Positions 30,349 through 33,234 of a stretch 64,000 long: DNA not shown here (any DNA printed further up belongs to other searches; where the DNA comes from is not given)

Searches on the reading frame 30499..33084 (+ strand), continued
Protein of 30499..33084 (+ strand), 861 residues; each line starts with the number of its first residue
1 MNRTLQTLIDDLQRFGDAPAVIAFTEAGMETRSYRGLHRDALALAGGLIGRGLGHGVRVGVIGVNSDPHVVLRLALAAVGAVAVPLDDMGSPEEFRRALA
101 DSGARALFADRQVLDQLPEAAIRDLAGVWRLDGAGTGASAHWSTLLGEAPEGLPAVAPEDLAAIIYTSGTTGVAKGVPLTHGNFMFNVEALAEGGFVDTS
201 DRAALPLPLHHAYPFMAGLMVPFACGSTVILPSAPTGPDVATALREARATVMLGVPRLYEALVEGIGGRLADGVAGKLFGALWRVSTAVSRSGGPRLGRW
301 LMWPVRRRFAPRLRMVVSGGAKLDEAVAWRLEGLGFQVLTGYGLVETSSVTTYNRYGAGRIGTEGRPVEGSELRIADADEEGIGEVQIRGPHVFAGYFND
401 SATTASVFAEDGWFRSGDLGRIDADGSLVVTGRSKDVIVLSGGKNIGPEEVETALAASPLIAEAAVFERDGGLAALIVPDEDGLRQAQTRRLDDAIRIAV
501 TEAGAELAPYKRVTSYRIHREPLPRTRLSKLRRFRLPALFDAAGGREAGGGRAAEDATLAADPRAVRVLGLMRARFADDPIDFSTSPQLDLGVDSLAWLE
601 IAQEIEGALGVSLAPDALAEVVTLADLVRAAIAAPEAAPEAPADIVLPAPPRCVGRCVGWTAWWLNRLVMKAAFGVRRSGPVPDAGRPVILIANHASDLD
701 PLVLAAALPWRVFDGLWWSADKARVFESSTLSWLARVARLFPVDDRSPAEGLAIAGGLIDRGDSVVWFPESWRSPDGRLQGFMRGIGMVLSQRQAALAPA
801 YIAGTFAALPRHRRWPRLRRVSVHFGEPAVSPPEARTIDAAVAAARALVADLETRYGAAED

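Call 8: find_related_loci(query=A1, collection=genome_contigs, flank=8000)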
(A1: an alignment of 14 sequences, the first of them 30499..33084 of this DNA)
Query A1 (861 aa) in genome_contigs; peptide patterns used: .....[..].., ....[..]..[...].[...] (x = any residue, [..] = any of these).
600 stretches matched a pattern (row limit reached: there are more); 600 encode a relative of the query (tblastn E <= 1e-3); the best 80 are kept; 80 distinct loci.
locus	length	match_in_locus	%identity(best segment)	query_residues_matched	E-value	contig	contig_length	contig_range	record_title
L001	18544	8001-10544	41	4-828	0e+0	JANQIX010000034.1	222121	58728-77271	MAG: Alphaproteobacteria bacterium isolate PL24a_bin.80 k99_8848011, whole genome shotgun sequence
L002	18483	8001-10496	39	4-828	4e-155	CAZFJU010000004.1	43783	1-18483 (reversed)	MAG TPA_asm: uncultured Gammaproteobacteria bacterium isolate SRP220891_co3_69 genome assembly, contig: NODE_746_length_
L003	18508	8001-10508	39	4-830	3e-159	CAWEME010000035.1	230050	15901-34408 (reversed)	MAG: uncultured Alphaproteobacteria bacterium isolate MFD03044.bin.1.109 genome assembly, contig: contig_48378, whole ge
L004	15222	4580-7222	37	4-858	4e-144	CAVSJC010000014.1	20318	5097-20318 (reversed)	MAG: uncultured Nitrospiraceae bacterium isolate MFD02360.bin.2.39 genome assembly, contig: contig_47246, whole genome s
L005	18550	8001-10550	36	3-828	2e-137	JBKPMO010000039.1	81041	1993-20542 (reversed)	MAG: Verrucomicrobiota bacterium isolate GS_HAYS_MAG_00064 GS_HAYS_000000862022, whole genome shotgun sequence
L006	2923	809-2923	39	4-695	4e-141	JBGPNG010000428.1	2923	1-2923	MAG: Dongiaceae bacterium isolate OBJ_0618_7090110_22 k141_6297020_length_2923_cov_11.0000, whole genome shotgun sequenc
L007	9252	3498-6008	35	17-831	4e-133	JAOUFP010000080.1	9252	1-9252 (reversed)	MAG: Nitrospirota bacterium isolate 4_1_July_SF_Bin47 4_1_July_SF_Bin47_scaffold_3796_c1, whole genome shotgun sequence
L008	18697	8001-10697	33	4-828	1e-130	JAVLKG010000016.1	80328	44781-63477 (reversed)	MAG: Candidatus Melainabacteria bacterium 17Bon1m isolate 17Bon1-MAG2 NODE_213+_length_80328_cov_35.5577, whole genome s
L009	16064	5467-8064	31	6-828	2e-111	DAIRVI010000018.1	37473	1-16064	MAG TPA_asm: Pyrinomonadaceae bacterium isolate CTOTU26086 NODE_298_length_37473_cov_9.273024, whole genome shotgun sequ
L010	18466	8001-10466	43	16-828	0e+0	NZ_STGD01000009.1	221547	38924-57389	Roseomonas sp. HF4 HF4_ctg009, whole genome shotgun sequence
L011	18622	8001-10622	33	3-829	6e-134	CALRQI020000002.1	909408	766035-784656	MAG: bacterium Ga0077546 isolate JJ-KV10D3-173-1-m2-bin66 genome assembly, contig: JJ-KV10D3-173-C2, whole genome shotgu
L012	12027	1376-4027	29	17-854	1e-99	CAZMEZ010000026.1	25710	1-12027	MAG TPA_asm: uncultured Planctomycetia bacterium isolate SRP141376_co1_78 genome assembly, contig: NODE_4276_length_2571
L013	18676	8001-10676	35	4-828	3e-151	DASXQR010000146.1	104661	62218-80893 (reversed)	MAG TPA_asm: Acidobacteriota bacterium isolate SMAG_U4618 k141_2223336, whole genome shotgun sequence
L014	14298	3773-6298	43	8-828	0e+0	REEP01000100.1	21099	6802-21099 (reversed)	MAG: Rhodospirillales bacterium isolate PLM2.Bin41 NODE_2884_length_21099_cov_13.4506, whole genome shotgun sequence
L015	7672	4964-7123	27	80-823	8e-93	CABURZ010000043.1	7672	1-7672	MAG TPA_asm: uncultured Sneathia sp. isolate MGYG-HGUT-04315 genome assembly, contig: GUT_GENOME266133_43, whole genome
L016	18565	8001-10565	30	43-828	4e-98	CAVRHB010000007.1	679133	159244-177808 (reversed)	MAG: uncultured Acidobacteriota bacterium isolate MFD05442.bin.2.86 genome assembly, contig: contig_35815, whole genome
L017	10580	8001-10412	30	3-828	5e-74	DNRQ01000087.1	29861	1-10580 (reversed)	MAG TPA_asm: Geobacter sp. isolate UBA9976 contig_117, whole genome shotgun sequence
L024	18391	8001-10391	29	1-830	2e-61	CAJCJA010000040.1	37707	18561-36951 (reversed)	Candidatus Saccharibacteria bacterium CG_4_10_14_0_2_um_filter_52_9 isolate BOG_genome_mining.9 genome assembly, contig:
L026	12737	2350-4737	27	29-837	3e-60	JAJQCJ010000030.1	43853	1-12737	MAG: Clostridiales bacterium isolate C.6_9 NODE_124_length_43853_cov_13.086602, whole genome shotgun sequence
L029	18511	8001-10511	27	4-835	4e-59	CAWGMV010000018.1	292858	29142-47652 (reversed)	MAG: uncultured Acidobacteriaceae bacterium isolate MFD09567.bin.1.70 genome assembly, contig: contig_64207, whole genom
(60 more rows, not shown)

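Call 11: find_encoding_contigs(protein=P0001, flank=10000, max_places=3)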
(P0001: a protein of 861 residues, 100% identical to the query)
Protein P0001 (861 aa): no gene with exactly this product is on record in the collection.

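Call 12: find_encoding_contigs(protein=P0014, flank=8000, max_places=3)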
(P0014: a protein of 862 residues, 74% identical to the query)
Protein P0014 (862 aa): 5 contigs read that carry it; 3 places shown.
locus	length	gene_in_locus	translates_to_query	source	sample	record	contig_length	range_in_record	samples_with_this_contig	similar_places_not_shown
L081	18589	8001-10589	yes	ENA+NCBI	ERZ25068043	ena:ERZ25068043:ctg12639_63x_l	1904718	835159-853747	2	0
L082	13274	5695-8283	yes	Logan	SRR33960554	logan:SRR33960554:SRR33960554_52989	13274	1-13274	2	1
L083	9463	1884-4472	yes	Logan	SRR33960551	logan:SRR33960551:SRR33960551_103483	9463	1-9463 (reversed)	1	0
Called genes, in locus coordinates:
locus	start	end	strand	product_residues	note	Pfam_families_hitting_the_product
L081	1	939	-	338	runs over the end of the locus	PF02653:BPD_transp_2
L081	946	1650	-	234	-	PF00005:ABC_tran, PF09818:ABC_ATPase (faint), PF13304:AAA_21 (faint)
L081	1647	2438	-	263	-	PF00005:ABC_tran, PF02463:SMC_N (faint), PF13304:AAA_21 (faint), PF12399:BCA_ABC_TP_C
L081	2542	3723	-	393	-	PF13433:Peripla_BP_5 (weak), PF13458:Peripla_BP_6, PF01094:ANF_receptor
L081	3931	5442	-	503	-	PF03055:RPE65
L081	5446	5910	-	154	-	PF09912:DUF2141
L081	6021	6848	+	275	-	PF04397:LytTR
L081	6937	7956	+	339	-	PF13365:Trypsin_2, PF13180:PDZ_2, PF17820:PDZ_6 (weak)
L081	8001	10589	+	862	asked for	PF00501:AMP-binding, PF13193:AMP-binding_C (faint), PF23562:AMP-binding_C_3 (weak), PF00550:PP-binding, PF01553:Acyltransferase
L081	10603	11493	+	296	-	PF01738:DLH (faint), PF02129:Peptidase_S15, PF00561:Abhydrolase_1, PF12146:Hydrolase_4, PF12697:Abhydrolase_6, PF00326:Peptidase_S9 (faint)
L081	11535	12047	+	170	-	PF00903:Glyoxalase, PF13669:Glyoxalase_4 (weak)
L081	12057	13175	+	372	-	-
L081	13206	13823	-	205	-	PF00903:Glyoxalase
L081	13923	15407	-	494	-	PF01979:Amidohydro_1, PF07969:Amidohydro_3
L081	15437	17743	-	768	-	PF01315:Ald_Xan_dh_C, PF02738:MoCoBD_1, PF20256:MoCoBD_2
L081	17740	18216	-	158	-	PF00111:Fer2, PF13085:Fer2_3 (weak), PF01799:Fer2_2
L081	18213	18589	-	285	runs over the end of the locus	PF00941:FAD_binding_5, PF03450:CO_deh_flav_C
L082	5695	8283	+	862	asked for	PF00501:AMP-binding, PF13193:AMP-binding_C (faint), PF23562:AMP-binding_C_3 (weak), PF00550:PP-binding, PF01553:Acyltransferase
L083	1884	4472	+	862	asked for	PF00501:AMP-binding, PF13193:AMP-binding_C (faint), PF23562:AMP-binding_C_3 (weak), PF00550:PP-binding, PF01553:Acyltransferase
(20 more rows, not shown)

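Call 13: find_encoding_contigs(protein=P0016, flank=8000, max_places=3)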
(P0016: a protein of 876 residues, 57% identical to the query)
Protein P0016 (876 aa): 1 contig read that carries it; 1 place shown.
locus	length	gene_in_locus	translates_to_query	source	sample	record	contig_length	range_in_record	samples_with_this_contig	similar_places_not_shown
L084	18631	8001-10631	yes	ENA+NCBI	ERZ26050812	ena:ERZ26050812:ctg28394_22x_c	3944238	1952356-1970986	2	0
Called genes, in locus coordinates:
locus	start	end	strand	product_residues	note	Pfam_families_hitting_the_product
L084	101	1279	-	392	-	PF00296:Bac_luciferase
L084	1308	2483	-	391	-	PF00296:Bac_luciferase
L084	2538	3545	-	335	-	PF01073:3Beta_HSD, PF01370:Epimerase, PF02719:Polysacc_synt_2 (faint), PF05368:NmrA, PF13460:NAD_binding_10, PF16363:GDP_Man_Dehyd, PF07993:NAD_binding_4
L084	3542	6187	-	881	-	PF03176:MMPL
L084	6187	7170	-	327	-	PF03706:LPG_synthase_TM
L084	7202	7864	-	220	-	PF01066:CDP-OH_P_transf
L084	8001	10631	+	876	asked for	PF00501:AMP-binding, PF00550:PP-binding (weak), PF01553:Acyltransferase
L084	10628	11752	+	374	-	PF13477:Glyco_trans_4_2, PF13439:Glyco_transf_4, PF13579:Glyco_trans_4_4, PF00534:Glycos_transf_1, PF13692:Glyco_trans_1_4, PF13524:Glyco_trans_1_2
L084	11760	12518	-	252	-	PF00005:ABC_tran, PF13304:AAA_21 (faint)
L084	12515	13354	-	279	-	PF01061:ABC2_membrane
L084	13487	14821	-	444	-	PF01565:FAD_binding_4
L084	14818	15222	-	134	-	PF04138:GtrA_DPMS_TM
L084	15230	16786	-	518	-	PF01040:UbiA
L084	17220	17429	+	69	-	-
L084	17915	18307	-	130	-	PF08870:DndE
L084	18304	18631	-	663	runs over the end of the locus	PF02463:SMC_N, PF13476:AAA_23, PF13555:AAA_29 (weak)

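Call 14: find_encoding_contigs(protein=P0017, flank=8000, max_places=2)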
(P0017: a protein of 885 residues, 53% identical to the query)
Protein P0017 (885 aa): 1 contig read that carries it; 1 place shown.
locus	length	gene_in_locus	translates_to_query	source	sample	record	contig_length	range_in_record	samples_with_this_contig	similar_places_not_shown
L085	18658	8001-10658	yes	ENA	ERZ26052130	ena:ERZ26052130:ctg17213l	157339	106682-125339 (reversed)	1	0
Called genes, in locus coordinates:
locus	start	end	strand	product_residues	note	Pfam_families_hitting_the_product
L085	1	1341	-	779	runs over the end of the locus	PF01494:FAD_binding_3, PF00724:Oxidored_FMN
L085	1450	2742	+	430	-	PF00501:AMP-binding, PF14535:AMP-binding_C_2 (weak)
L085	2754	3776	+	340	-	PF13365:Trypsin_2, PF00595:PDZ (weak), PF13180:PDZ_2, PF17820:PDZ_6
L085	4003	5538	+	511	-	PF00512:HisKA, PF02518:HATPase_c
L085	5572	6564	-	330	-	PF01073:3Beta_HSD, PF01370:Epimerase, PF02719:Polysacc_synt_2 (faint), PF04321:RmlD_sub_bind (weak), PF05368:NmrA, PF07993:NAD_binding_4, PF13460:NAD_binding_10, PF16363:GDP_Man_Dehyd, +1 more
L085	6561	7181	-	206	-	PF01066:CDP-OH_P_transf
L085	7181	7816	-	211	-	PF01066:CDP-OH_P_transf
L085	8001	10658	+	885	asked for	PF00501:AMP-binding, PF00550:PP-binding, PF01553:Acyltransferase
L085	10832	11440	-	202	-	PF00903:Glyoxalase, PF13669:Glyoxalase_4 (weak)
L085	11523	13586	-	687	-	PF00912:Transgly, PF00905:Transpeptidase, PF06832:BiPBP_C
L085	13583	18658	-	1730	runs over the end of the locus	PF21142:A2M_bMG2, PF11974:bMG3, PF01835:MG2, PF17972:bMG5, PF17962:bMG6, PF07703:A2M_BRD, PF07678:TED_complement, PF17973:bMG10, +1 more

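Call 15: find_encoding_contigs(protein=P0022, flank=8000, max_places=2)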
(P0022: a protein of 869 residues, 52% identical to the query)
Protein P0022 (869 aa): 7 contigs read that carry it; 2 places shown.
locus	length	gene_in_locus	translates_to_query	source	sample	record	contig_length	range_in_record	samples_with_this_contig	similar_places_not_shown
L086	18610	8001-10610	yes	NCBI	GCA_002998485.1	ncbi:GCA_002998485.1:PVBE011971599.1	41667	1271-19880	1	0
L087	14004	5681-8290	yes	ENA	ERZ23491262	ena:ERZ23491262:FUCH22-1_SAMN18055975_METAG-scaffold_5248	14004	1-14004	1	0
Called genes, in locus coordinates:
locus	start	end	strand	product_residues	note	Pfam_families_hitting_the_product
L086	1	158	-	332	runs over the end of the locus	PF08240:ADH_N, PF00107:ADH_zinc_N, PF13602:ADH_zinc_N_2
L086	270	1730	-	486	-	PF11794:HpaB_N, PF03241:HpaB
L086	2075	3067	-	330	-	PF01073:3Beta_HSD, PF01370:Epimerase, PF02719:Polysacc_synt_2 (weak), PF04321:RmlD_sub_bind (weak), PF05368:NmrA, PF07993:NAD_binding_4, PF13460:NAD_binding_10, PF16363:GDP_Man_Dehyd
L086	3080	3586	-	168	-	-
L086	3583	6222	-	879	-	PF03176:MMPL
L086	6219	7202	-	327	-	PF03706:LPG_synthase_TM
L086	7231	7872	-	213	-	PF01066:CDP-OH_P_transf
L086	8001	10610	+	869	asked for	PF00501:AMP-binding, PF13193:AMP-binding_C (weak), PF00550:PP-binding (weak), PF01553:Acyltransferase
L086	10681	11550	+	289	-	PF01063:Aminotran_4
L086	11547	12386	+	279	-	PF01135:PCMT, PF01209:Ubie_methyltran, PF13847:Methyltransf_31, PF08241:Methyltransf_11, PF08242:Methyltransf_12, PF13649:Methyltransf_25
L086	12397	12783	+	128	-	PF13577:SnoaL_4, PF12680:SnoaL_2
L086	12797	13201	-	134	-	-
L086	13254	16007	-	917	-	PF00270:DEAD (faint), PF13307:Helicase_C_2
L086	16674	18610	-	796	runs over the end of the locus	PF01315:Ald_Xan_dh_C, PF02738:MoCoBD_1, PF20256:MoCoBD_2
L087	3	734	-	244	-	?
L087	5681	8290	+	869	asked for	PF00501:AMP-binding, PF13193:AMP-binding_C (weak), PF00550:PP-binding (weak), PF01553:Acyltransferase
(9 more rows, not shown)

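Call 16: find_encoding_contigs(protein=P0029, flank=8000, max_places=2)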
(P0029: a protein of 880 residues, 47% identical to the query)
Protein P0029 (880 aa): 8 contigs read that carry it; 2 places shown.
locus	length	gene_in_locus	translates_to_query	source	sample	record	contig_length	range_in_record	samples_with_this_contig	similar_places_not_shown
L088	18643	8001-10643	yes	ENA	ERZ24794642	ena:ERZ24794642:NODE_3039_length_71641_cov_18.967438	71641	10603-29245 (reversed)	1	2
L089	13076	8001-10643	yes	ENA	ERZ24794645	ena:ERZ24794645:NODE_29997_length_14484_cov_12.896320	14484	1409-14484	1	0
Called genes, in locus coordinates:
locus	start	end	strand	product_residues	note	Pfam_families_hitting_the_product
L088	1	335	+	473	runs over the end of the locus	-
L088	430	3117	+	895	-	PF00330:Aconitase, PF00694:Aconitase_C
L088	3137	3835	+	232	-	PF00881:Nitroreductase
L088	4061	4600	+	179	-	-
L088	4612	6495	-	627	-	PF13589:HATPase_c_3, PF00183:HSP90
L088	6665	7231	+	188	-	PF02482:Ribosomal_S30AE, PF00313:CSD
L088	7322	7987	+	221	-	PF01135:PCMT, PF13649:Methyltransf_25 (weak), PF13847:Methyltransf_31 (weak)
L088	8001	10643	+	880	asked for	PF00501:AMP-binding, PF00550:PP-binding (weak), PF01553:Acyltransferase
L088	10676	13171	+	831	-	PF22527:DEXQc_Suv3, PF00271:Helicase_C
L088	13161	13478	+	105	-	PF01479:S4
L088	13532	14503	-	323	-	PF02423:OCD_Mu_crystall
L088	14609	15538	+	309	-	PF00296:Bac_luciferase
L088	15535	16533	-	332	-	PF00291:PALP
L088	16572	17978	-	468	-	PF00202:Aminotran_3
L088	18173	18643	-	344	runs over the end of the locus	PF13185:GAF_2 (weak), PF01590:GAF, PF00990:GGDEF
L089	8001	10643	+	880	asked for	PF00501:AMP-binding, PF00550:PP-binding (weak), PF01553:Acyltransferase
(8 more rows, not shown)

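Call 17: find_encoding_contigs(protein=P0050, flank=8000, max_places=2)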
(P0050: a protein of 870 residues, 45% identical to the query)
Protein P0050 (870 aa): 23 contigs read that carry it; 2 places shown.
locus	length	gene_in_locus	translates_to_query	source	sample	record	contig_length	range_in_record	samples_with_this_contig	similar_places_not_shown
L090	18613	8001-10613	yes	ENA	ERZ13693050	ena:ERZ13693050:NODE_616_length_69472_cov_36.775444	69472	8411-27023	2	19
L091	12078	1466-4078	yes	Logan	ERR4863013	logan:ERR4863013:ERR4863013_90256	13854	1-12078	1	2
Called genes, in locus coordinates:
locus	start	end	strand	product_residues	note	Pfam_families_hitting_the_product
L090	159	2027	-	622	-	PF00211:Guanylate_cyc, PF13432:TPR_16 (faint), PF13428:TPR_14 (faint), PF00515:TPR_1 (faint), PF07719:TPR_2 (faint), PF13414:TPR_11 (faint), PF23914:TPR_CcmH_CycH (weak), PF14559:TPR_19 (weak), +1 more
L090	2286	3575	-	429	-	PF00724:Oxidored_FMN, PF01207:Dus (faint), PF00724:Oxidored_FMN (weak)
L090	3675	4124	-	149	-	PF07310:PAS_5 (weak)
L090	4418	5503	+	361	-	PF10005:Zn_ribbon_DZR_6, PF15887:Peptidase_Mx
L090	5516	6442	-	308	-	PF00850:Hist_deacetyl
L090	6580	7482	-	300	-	PF00753:Lactamase_B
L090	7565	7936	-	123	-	PF04241:DUF423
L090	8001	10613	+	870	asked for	PF00501:AMP-binding, PF00550:PP-binding, PF01553:Acyltransferase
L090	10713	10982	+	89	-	-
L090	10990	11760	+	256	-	PF00753:Lactamase_B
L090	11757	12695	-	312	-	PF00892:EamA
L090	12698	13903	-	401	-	PF07690:MFS_1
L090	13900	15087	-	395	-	PF07690:MFS_1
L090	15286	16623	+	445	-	PF01266:DAO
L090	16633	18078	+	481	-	PF04715:, PF00425:Chorismate_bind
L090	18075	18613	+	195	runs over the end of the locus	PF00117:GATase, PF07722:Peptidase_C26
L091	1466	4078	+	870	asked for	PF00501:AMP-binding, PF00550:PP-binding, PF01553:Acyltransferase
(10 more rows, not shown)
